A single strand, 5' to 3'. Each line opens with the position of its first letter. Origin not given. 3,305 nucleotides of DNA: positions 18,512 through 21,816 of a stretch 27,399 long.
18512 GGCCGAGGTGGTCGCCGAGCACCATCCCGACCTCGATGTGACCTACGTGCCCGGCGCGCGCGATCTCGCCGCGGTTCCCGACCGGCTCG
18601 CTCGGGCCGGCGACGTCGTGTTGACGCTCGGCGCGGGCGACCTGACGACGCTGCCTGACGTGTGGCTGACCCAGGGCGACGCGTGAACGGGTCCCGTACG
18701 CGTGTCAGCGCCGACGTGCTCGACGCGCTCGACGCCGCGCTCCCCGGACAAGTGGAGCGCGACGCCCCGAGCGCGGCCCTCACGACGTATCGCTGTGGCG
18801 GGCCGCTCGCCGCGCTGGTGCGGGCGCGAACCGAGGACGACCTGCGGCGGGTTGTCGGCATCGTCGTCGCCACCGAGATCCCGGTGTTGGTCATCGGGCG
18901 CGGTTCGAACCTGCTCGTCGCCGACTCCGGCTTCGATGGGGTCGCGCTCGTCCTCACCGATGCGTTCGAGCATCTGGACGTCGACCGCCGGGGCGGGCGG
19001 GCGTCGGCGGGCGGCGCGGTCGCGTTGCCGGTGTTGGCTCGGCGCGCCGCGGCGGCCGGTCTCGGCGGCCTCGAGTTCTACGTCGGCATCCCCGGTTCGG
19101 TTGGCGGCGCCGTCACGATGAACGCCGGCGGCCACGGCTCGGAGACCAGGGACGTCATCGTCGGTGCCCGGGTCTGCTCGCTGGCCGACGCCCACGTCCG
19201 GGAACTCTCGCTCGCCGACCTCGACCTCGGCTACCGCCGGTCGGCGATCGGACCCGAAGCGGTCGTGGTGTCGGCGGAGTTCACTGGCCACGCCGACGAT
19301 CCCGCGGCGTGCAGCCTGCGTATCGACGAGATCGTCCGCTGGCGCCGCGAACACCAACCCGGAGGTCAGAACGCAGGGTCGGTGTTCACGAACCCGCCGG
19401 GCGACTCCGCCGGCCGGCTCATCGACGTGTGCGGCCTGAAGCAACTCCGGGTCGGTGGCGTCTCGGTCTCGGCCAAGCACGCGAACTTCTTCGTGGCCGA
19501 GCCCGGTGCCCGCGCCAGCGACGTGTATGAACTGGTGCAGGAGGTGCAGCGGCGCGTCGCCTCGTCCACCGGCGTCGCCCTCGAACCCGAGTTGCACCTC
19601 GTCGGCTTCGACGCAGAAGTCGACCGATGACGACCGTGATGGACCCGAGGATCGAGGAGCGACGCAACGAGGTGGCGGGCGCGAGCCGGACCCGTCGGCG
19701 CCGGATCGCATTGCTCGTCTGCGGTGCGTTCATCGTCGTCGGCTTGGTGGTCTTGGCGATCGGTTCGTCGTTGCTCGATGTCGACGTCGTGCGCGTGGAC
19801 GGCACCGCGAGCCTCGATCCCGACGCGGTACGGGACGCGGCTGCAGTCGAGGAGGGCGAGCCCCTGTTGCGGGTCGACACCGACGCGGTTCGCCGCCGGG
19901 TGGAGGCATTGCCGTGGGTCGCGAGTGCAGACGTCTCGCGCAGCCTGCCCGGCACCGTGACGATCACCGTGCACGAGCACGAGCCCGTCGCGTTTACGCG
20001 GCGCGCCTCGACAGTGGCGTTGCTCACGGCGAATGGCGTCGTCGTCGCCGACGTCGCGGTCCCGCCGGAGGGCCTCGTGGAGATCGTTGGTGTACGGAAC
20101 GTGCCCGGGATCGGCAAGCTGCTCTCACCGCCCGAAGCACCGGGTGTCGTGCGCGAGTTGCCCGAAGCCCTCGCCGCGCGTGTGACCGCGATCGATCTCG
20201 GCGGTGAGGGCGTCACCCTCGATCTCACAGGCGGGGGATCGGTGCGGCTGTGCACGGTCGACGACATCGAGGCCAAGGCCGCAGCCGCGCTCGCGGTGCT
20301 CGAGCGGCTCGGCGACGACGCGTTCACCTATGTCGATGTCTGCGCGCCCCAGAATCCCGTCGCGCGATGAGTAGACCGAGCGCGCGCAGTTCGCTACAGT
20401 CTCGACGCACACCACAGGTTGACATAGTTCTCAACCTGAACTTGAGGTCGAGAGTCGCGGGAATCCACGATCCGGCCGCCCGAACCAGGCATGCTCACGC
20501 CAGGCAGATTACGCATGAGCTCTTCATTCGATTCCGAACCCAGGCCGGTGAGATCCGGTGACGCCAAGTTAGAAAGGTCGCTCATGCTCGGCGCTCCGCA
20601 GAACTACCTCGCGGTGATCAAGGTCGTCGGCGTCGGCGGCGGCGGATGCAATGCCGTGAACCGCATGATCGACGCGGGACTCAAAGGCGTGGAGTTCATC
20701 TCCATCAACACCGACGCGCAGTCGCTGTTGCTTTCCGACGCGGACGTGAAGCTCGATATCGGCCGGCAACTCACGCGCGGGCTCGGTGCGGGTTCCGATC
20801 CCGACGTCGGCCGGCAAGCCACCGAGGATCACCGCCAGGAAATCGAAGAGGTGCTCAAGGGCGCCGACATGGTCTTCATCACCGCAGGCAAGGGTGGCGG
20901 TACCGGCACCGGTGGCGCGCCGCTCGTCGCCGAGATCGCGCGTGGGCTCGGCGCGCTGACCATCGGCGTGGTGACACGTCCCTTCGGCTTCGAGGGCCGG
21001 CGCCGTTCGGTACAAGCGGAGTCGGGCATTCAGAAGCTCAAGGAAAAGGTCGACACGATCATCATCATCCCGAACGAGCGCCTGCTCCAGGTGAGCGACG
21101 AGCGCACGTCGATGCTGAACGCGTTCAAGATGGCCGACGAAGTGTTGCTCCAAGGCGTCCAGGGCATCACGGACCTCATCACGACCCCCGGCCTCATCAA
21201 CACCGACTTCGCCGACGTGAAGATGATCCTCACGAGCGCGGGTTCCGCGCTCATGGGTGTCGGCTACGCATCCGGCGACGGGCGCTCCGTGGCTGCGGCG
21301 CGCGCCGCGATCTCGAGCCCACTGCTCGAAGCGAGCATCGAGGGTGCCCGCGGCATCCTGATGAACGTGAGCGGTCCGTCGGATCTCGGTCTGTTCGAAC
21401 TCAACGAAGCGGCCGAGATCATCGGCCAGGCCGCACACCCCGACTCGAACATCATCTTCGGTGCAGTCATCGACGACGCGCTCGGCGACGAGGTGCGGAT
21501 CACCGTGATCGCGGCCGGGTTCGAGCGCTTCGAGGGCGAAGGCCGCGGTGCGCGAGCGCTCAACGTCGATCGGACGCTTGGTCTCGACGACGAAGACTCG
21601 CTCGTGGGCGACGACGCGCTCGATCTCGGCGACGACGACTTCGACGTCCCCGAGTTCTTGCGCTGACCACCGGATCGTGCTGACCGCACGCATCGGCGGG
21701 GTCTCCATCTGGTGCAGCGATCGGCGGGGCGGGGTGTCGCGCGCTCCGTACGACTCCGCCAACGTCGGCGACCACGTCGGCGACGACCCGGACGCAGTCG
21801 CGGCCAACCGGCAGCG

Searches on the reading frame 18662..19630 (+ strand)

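Call 3: search_protein_families(library=pfam, proteins=[window:18662-19630:+])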
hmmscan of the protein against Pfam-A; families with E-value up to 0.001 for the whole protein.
window:18662-19630:+ (322 aa): 2 families
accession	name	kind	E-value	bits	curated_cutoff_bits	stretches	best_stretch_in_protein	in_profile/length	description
PF02873.21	MurB_C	-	7.2e-29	100.3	27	1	220-314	5-99/99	UDP-N-acetylenolpyruvoylglucosamine reductase, C-terminal domain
PF01565.28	FAD_binding_4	-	6.3e-24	84.7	26.4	1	50-182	2-138/139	FAD binding domain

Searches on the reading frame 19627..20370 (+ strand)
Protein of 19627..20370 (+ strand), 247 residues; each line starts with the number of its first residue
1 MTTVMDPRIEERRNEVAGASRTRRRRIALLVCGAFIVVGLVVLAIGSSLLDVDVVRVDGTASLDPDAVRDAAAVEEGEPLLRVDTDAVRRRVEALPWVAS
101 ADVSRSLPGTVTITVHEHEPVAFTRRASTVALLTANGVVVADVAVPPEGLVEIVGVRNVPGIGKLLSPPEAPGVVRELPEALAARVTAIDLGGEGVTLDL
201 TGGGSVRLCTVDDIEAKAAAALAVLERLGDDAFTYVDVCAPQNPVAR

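Call 3: search_protein_families(library=pfam, proteins=[window:19627-20370:+])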
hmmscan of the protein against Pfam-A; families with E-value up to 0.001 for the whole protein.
window:19627-20370:+ (247 aa): 2 families
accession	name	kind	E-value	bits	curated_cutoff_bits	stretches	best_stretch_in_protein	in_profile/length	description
PF08478.15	POTRA_1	-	3.8e-18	66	23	1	55-118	6-69/69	POTRA domain, FtsQ-type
PF03799.20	FtsQ_DivIB_C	-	5.2e-05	24.5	21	1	128-237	7-112/114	Cell division protein FtsQ/DivIB, C-terminal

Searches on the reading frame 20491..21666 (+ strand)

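Call 3: search_protein_families(library=pfam, proteins=[window:20491-21666:+])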
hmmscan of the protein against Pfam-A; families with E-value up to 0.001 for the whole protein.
window:20491-21666:+ (391 aa): 2 families
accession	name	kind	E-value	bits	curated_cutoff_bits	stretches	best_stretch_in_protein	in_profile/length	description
PF00091.31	Tubulin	-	6.4e-46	157.5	33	1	43-202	2-189/190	Tubulin/FtsZ family, GTPase domain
PF12327.13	FtsZ_C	-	1.3e-32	112.3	27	1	251-345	1-95/95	FtsZ family, C-terminal domain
